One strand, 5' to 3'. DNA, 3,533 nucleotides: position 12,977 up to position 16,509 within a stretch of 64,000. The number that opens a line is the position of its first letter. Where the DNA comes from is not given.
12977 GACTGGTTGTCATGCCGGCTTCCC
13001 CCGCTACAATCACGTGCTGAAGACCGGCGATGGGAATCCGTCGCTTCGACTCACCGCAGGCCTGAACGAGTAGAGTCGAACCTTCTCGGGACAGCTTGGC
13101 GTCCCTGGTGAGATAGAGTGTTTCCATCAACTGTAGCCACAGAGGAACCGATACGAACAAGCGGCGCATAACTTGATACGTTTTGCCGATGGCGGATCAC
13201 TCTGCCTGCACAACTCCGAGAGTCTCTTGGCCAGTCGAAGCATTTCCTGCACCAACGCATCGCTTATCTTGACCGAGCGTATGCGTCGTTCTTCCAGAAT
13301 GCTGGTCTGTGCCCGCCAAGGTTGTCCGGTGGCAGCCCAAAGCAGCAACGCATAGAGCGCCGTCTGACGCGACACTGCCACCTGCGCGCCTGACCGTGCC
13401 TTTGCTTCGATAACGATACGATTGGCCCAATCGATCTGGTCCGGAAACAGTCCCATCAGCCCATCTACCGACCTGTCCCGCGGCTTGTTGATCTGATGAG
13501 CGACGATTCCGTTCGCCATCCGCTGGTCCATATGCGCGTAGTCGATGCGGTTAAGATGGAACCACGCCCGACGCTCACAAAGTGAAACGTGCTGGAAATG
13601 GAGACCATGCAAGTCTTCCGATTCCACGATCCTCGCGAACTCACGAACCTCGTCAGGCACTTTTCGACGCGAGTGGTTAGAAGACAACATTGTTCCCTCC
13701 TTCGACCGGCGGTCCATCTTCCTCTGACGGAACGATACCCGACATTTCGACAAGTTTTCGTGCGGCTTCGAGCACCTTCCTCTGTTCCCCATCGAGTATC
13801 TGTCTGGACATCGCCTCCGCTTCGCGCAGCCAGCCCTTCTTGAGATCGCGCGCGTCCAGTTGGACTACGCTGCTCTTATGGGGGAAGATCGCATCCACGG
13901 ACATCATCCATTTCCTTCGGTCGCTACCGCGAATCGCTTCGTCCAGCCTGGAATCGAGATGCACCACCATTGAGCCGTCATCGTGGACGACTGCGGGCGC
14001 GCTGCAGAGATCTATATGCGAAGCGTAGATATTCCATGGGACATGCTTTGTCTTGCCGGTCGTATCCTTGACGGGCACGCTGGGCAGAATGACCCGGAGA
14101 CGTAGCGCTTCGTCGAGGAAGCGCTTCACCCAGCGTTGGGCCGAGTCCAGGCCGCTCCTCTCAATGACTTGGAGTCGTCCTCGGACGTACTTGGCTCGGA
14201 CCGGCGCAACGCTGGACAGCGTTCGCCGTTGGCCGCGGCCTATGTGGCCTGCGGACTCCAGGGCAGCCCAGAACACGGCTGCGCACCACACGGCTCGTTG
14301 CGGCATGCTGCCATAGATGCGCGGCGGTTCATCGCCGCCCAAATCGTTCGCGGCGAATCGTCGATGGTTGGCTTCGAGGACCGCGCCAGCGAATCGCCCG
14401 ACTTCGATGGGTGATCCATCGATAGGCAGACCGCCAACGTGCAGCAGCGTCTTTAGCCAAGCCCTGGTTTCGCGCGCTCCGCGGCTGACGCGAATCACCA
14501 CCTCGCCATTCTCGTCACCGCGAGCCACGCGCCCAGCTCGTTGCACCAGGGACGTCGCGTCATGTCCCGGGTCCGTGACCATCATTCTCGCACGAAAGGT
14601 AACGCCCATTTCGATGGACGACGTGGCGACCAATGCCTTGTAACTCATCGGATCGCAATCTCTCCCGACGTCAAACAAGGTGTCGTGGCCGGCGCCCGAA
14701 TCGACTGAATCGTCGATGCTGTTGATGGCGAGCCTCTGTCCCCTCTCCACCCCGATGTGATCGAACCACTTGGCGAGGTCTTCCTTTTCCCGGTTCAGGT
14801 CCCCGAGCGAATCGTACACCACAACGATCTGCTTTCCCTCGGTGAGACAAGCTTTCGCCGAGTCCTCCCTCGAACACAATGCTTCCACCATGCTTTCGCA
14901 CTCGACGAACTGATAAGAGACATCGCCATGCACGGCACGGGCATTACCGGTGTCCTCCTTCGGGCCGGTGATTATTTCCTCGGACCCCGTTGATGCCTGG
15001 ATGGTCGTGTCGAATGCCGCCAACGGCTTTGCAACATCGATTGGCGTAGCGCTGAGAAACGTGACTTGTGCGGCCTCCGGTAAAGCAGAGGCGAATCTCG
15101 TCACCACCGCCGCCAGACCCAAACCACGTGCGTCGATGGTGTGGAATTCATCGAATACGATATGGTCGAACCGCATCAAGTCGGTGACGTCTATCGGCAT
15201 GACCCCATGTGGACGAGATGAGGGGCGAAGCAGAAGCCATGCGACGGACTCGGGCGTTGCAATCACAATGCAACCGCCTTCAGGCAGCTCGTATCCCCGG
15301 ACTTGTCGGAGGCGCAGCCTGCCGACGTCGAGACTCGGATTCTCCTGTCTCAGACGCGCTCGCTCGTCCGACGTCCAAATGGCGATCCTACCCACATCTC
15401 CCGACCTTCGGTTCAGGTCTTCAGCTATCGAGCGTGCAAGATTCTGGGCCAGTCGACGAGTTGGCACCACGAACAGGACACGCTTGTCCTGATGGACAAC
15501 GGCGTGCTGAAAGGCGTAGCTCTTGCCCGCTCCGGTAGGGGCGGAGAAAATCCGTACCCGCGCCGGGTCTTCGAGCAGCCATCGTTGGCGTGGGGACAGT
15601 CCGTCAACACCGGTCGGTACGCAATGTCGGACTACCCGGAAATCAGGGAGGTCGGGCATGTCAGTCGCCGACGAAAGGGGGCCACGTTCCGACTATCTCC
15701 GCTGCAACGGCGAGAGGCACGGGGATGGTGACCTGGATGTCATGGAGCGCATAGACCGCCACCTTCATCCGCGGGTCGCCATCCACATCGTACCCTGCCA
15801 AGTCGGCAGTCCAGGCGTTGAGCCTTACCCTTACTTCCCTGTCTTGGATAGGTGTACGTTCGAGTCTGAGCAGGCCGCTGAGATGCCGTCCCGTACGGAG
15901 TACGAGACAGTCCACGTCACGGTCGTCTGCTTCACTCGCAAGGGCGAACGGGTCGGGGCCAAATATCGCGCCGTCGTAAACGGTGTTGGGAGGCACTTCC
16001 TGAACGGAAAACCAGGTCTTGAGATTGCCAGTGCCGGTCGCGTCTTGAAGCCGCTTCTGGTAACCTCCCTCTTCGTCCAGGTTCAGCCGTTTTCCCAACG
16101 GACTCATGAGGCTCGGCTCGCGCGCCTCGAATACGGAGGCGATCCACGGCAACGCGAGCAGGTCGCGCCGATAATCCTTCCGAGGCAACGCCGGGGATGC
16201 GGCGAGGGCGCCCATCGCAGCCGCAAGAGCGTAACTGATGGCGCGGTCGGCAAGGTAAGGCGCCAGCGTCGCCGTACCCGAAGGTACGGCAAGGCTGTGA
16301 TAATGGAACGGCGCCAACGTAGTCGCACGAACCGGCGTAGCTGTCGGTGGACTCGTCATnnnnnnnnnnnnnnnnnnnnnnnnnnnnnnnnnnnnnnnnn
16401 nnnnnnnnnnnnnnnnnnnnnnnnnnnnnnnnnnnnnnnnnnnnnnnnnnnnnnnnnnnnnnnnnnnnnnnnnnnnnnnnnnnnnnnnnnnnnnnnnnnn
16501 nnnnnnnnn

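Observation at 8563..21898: Type I-D-like CRISPR-Cas locus with non-canonical gene order and a short I-E-like repeat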

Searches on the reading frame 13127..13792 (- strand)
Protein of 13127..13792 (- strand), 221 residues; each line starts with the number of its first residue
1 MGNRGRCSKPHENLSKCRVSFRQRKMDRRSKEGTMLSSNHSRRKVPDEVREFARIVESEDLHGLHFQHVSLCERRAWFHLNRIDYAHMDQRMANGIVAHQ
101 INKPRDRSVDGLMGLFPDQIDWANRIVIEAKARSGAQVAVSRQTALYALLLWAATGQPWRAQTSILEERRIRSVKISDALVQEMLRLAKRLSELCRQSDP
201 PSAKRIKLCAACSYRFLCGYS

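Call 4: search_protein_families(library=padloc, proteins=[window:13127-13792:-], max_evalue=0.01)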
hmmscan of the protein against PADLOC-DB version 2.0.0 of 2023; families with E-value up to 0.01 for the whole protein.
window:13127-13792:- (221 aa): 16 families
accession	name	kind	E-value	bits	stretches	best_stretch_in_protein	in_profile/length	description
PDLC02036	Cas4d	-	6.7e-59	197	1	50-220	10-180/181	-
PDLC01611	Cas4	-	3e-19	67.9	1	63-218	2-156/158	"CAS-I,CAS-II,CAS-III,CAS-IV,CAS-V,CAS-VI; acquisition_associated"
PDLC01771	Cas4b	-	3.2e-19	67.7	1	60-218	3-158/162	-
PDLC01447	Cas4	-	3.6e-14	51.6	1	67-219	11-158/161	"CAS-I,CAS-II,CAS-III,CAS-IV,CAS-V,CAS-VI; acquisition_associated"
PDLC02086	Cas4b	-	9.5e-14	49.8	1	61-218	3-159/161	-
PDLC01250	Cas4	-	1.8e-12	45.9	1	68-218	8-167/168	"CAS-I,CAS-II,CAS-III,CAS-IV,CAS-V,CAS-VI; acquisition_associated"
PDLC00943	Cas4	-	8.5e-10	36.9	1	111-219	67-179/180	CRISPR-associated protein Cas4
PDLC01772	Cas4b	-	1.7e-09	36.4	1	57-218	2-161/164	-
PDLC00944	Cas4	-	7.1e-07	27.6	1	125-218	80-176/177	Cas4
PDLC02085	Cas4a2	-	7.9e-05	21.1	1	114-219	65-162/166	-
PDLC01773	Cas4c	-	0.00013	19.4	1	167-218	143-193/229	-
PDLC01747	Cas1g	-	0.00018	18.2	1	68-218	8-176/523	-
PDLC02083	Cas4_II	-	0.0006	18.3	1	124-218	86-183/186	-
PDLC02035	Cas4d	-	0.0011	16.4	1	127-218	80-174/196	-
PDLC02034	Cas4d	-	0.0038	14.9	0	139-218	101-180/192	-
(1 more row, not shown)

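Call 5: search_protein_families(library=ncbifam, proteins=[window:13127-13792:-], max_evalue=0.01)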
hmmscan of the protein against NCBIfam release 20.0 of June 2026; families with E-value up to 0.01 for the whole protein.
window:13127-13792:- (221 aa): 1 family
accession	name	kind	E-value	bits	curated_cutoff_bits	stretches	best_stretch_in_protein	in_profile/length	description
TIGR00372.1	cas4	equivalog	3.2e-09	36.9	65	1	111-219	67-179/180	CRISPR-associated protein Cas4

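Call 6: search_protein_families(library=pfam, proteins=[window:13127-13792:-], max_evalue=0.01)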
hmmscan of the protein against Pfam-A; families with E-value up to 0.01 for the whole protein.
window:13127-13792:- (221 aa): 2 families
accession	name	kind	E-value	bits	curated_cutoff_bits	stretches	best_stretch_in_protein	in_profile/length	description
PF01930.23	Cas_Cas4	-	2.1e-18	67.3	22.7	1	63-218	2-158/160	Domain of unknown function DUF83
PF12705.13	PDDEXK_1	-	0.00078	19.9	22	1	126-218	139-246/247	PD-(D/E)XK nuclease superfamily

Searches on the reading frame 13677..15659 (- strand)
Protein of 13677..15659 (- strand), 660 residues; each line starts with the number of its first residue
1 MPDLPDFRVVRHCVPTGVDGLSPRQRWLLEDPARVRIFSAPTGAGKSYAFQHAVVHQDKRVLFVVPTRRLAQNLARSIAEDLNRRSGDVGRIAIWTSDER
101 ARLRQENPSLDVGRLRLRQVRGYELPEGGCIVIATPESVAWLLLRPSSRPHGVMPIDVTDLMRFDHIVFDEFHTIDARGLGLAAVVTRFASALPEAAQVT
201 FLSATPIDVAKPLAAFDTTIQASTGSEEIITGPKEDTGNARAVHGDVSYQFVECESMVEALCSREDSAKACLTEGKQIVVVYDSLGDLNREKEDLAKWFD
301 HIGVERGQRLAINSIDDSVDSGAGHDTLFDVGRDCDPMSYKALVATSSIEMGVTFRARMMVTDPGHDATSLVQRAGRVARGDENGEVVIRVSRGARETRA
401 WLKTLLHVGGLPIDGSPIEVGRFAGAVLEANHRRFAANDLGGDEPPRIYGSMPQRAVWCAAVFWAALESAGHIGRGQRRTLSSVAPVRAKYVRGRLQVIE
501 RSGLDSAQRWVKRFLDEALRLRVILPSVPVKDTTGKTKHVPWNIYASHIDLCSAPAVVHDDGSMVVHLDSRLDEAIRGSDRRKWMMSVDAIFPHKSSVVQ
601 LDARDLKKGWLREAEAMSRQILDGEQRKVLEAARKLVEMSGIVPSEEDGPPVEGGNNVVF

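Call 4: search_protein_families(library=padloc, proteins=[window:13677-15659:-], max_evalue=0.01)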
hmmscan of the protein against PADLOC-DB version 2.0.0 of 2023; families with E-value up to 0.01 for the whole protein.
window:13677-15659:- (660 aa): 31 families (the best 25 are shown)
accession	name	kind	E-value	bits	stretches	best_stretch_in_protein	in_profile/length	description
PDLC02032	Cas3d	-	5.1e-140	466.2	1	8-647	4-631/641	-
PDLC01323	Cas3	-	8e-15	53.3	1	37-378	16-293/294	CAS-I-D; effector_G3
PDLC01252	Cas3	-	5e-13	47.2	2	342-389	250-297/324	CAS-I; effector_G3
PDLC01769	Cas3g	-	6e-12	43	1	39-391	41-379/836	-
PDLC00937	Cas3d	-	2.9e-11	41.2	1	37-206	18-191/357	"CRISPR-associated helicase Cas3, subtype CYANO"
PDLC01710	Cas3a1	-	5.3e-11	39.7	2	343-387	507-553/745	Cas3_1_CAS-I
PDLC00938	Cas3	-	6.6e-11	40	2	343-388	282-330/358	CRISPR-associated helicase Cas3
PDLC02031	Cas3d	-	4.4e-10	36.7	1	32-385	40-378/687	-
PDLC01770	Cas3g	-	8.6e-10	35.7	1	24-390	18-350/733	-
PDLC02028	Cas3d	-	9.7e-10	35.7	1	163-381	179-380/685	-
PDLC01146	Cas3d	-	1.1e-09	35.3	1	26-384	34-356/625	Cas3d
PDLC02030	Cas3d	-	3.6e-09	33.6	1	26-384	34-354/620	-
PDLC01761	Cas3b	-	1.8e-07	28.3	1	167-397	357-551/705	-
PDLC01196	Cas3d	-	2.1e-07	27.9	1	342-392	307-357/594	CAS-I-D; effector_G3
PDLC02503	BrxHI|BrxHII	-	4.6e-07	26.5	1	130-381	123-342/698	BrxHI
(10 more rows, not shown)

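Call 5: search_protein_families(library=ncbifam, proteins=[window:13677-15659:-], max_evalue=0.01)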
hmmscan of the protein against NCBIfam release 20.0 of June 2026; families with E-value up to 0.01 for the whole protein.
window:13677-15659:- (660 aa): 7 families
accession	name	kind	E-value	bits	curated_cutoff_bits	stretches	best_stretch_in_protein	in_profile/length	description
TIGR02621.3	cas3_GSU0051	exception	3.1e-14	52.7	400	1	32-389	29-383/854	type I-G CRISPR-associated helicase/endonuclease Cas3g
TIGR03158.1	cas3_cyano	exception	1.1e-10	41.2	69.1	1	37-206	18-191/357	type I-D CRISPR-associated helicase Cas3'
TIGR01587.1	cas3_core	equivalog_domain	2.5e-10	40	102.45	1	343-388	282-330/358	CRISPR-associated helicase Cas3'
TIGR04121.1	DEXH_lig_assoc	equivalog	3.1e-09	35.1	850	1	36-232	31-208/804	ligase-associated DNA damage response DEXH box helicase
NF041063.1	DpdF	equivalog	9.1e-07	27.8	550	1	27-106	152-234/813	protein DpdF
TIGR01970.1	DEAH_box_HrpB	equivalog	0.00039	18.8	546.15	1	37-88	21-76/825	ATP-dependent helicase HrpB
NF008662.0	PRK11664.1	equivalog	0.002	16.5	1053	1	37-88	24-78/813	ATP-dependent helicase HrpB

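Call 6: search_protein_families(library=pfam, proteins=[window:13677-15659:-], max_evalue=0.01)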
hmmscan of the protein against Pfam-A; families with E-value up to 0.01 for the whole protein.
window:13677-15659:- (660 aa): 5 families
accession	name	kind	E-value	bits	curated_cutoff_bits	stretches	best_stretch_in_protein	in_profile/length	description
PF00270.35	DEAD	-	7e-15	55.6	26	1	37-209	18-163/167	DEAD/DEAH box helicase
PF04851.21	ResIII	-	4.9e-06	27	22.5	1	36-207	26-163/164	Type III restriction enzyme, res subunit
PF22590.2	Cas3-like_C_2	-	4.1e-05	24.2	27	1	339-381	63-104/106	CRISPR-associated nuclease/helicase Cas3, C-terminal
PF00271.37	Helicase_C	-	0.00047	20.8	23.5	1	339-380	65-108/110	Helicase conserved C-terminal domain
PF13604.12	AAA_30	-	0.0097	16.1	27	0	28-79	13-67/191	AAA domain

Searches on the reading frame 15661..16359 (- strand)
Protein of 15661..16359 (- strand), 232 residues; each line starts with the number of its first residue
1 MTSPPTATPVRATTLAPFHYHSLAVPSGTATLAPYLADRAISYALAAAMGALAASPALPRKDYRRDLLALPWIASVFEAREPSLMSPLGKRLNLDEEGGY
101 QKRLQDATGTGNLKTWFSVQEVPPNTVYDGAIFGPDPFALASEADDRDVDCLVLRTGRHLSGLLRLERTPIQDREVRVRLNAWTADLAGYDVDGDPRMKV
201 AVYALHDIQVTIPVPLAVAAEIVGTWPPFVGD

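Call 4: search_protein_families(library=padloc, proteins=[window:15661-16359:-], max_evalue=0.01)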
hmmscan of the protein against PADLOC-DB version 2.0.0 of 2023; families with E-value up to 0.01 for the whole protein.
window:15661-16359:- (232 aa): 1 family
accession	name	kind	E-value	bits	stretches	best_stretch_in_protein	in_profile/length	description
PDLC01565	Cas5d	-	1.9e-87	290.5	1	6-226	3-208/209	CAS-I-D; effector_G5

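Call 5: search_protein_families(library=ncbifam, proteins=[window:15661-16359:-], max_evalue=0.01)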
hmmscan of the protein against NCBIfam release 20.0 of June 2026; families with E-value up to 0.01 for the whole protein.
window:15661-16359:- (232 aa): 0 families

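Call 6: search_protein_families(library=pfam, proteins=[window:15661-16359:-], max_evalue=0.01)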
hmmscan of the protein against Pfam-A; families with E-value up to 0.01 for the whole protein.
window:15661-16359:- (232 aa): 0 families

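Call 11: search_protein_families(library=pfam, proteins=[window:15661-16359:-], max_evalue=10)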
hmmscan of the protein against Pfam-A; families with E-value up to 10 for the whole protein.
window:15661-16359:- (232 aa): 0 families

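Call 45: list_cluster_members(proteins=[P0001, window:15661-16359:-, window:21065-21895:+, window:13677-15659:-])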
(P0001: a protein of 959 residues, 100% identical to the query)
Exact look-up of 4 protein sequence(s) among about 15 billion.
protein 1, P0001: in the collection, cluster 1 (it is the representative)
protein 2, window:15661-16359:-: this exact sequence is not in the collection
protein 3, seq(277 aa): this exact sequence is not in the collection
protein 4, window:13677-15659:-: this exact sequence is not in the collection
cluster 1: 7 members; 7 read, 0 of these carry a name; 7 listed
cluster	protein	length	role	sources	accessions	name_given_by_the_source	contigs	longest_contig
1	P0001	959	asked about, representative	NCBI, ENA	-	-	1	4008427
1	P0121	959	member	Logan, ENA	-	-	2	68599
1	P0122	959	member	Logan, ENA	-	-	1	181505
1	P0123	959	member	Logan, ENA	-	-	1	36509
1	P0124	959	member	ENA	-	-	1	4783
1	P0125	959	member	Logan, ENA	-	-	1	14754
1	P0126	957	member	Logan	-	-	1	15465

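Call 75: search_solved_structures(query=A3, max_evalue=10)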
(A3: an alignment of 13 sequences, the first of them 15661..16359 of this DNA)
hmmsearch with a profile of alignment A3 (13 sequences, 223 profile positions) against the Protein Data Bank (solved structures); distinct sequences matched with E-value up to 10: 0.

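Call 76: find_homologous_proteins(query=window:15661-16359:-, max_evalue=0.001)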
Query window:15661-16359:- (232 aa): 241 proteins with E <= 0.001 among 5258 candidates; the best 120 are listed.
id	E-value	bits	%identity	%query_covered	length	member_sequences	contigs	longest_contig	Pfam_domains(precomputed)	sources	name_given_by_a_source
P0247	3.0e-149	513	99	100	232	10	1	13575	-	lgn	-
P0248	7.7e-129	446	88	100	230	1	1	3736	-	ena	-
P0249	1.2e-107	377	76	98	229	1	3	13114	-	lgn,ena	-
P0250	1.9e-107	376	76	97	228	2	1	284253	-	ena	-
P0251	4.4e-107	375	76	98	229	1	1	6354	-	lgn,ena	-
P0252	4.2e-105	369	75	95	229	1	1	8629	-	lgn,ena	-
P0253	4.4e-105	368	75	97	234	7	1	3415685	-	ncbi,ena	-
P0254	5.4e-105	368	75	95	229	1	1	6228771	-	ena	-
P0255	7.4e-105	368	75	95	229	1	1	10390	-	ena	-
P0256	1.5e-104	367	75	95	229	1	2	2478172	-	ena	-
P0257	2.4e-104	366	75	95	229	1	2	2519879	-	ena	-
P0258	3.1e-104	366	75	95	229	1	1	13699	-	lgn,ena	-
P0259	4.5e-104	365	75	95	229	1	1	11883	-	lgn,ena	-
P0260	4.9e-104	365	74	95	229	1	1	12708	-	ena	-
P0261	5.4e-104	365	74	95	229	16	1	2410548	-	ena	-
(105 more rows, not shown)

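Call 83: predict_structure(alignment_id=A4)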
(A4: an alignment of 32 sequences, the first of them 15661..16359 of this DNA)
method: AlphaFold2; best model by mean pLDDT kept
length: 232 residues; sequences in the alignment: 32
mean_pLDDT: 83.1   pTM: 0.81
mean pLDDT of the five models: 83.1, 82.7, 82.1, 82.1, 80.2
residues with pLDDT >= 90: 120; 70-90: 56; 50-70: 49; < 50: 7
segments of 3 or more residues with pLDDT < 50: 111-114
pLDDT, mean of each block of 10 residues (from residue 1): 88 90 57 89 92 65 81 95 82 52 58 59 95 97 97 86 93 84 93 96 88 97 86 57
secondary structure, 60 per line:
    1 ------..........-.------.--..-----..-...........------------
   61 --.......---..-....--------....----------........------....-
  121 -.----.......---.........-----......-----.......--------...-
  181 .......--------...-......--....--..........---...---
elements in order: E7-16 H38-48 H63-69 E76-79 E88-91 H102-109 E116-119 E127-133 H137-145 E151-156 E162-168 E177-179 H182-187 E200-205 E208-211 H216-223

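Call 85: fold_search(model_id=the predicted structure, library=pdb)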
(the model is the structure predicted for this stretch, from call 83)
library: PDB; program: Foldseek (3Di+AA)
matches with E <= 10: 417; with E <= 0.001: 3
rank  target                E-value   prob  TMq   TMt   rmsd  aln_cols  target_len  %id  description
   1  7sba_H                3.3e-05  1.00  0.52  0.51   6.1       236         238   13  Structure of type I-D Cascade bound to a dsDNA target (released 2022-06-08)
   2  8s9v_A                1.7e-04  1.00  0.44  0.16  16.5       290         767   12  CRISPR-Cas type III-D effector complex bound to a self-target RNA in the pre-cleavage state (released 2024-04-24)
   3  7sbb_H                2.4e-04  1.00  0.51  0.53   5.5       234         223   12  Structure of type I-D Cascade bound to a ssRNA target (released 2022-06-08)
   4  6s8b_H                1.1e-03  0.99  0.42  0.34  16.5       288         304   14  Cryo-EM structure of the Type III-B Cmr-beta bound to cognate target RNA and AMPPnP, state 1 (released 2020-07-08)
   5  8s9t_A                1.6e-03  1.00  0.43  0.15  16.5       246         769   11  CRISPR-Cas type III-D effector complex (released 2024-04-24)
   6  9j9e_D1               1.7e-03  0.99  0.35  0.40   7.7       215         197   10  Cryo-EM structure of the type VII CRISPR-Cas14 effector complex (released 2026-03-04)
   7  8s9x_A                1.8e-03  1.00  0.43  0.15  16.4       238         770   12  CRISPR-Cas type III-D effector complex bound to self-target RNA in a post-cleavage state (released 2024-04-24)
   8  4rdp_B                2.4e-03  1.00  0.35  0.33  17.0       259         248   10  Crystal structure of Cmr4 (released 2014-12-24)
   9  8z4j_C                2.7e-03  0.98  0.34  0.40   7.6       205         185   10  Cryo-EM structure of CTR-bound type VII CRISPR-Cas complex at substrate-engaged state II (released 2024-08-21)
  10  8yhe_E                3.2e-03  0.99  0.36  0.41   8.1       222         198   11  Cryo-EM structure of CTR-bound type VII CRISPR-Cas complex at post-state II (released 2024-08-21)
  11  7jhy_a                3.2e-03  0.98  0.35  0.35  13.7       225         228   10  Type IV-B CRISPR Complex (released 2021-03-31)
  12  8bmw_L                3.6e-03  0.99  0.38  0.42   7.3       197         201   11  SsoCsm (released 2023-03-01)
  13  9g9b_F                3.6e-03  0.99  0.33  0.37   6.9       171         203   10  CryoEM structure of Enterococcus italicus Csm-crRNA (4.3) complex (released 2025-01-29)
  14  8yhe_F                4.1e-03  0.97  0.33  0.39   7.7       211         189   10  Cryo-EM structure of CTR-bound type VII CRISPR-Cas complex at post-state II (released 2024-08-21)
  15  8yhe_J                4.9e-03  0.99  0.38  0.43   7.5       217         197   11  Cryo-EM structure of CTR-bound type VII CRISPR-Cas complex at post-state II (released 2024-08-21)
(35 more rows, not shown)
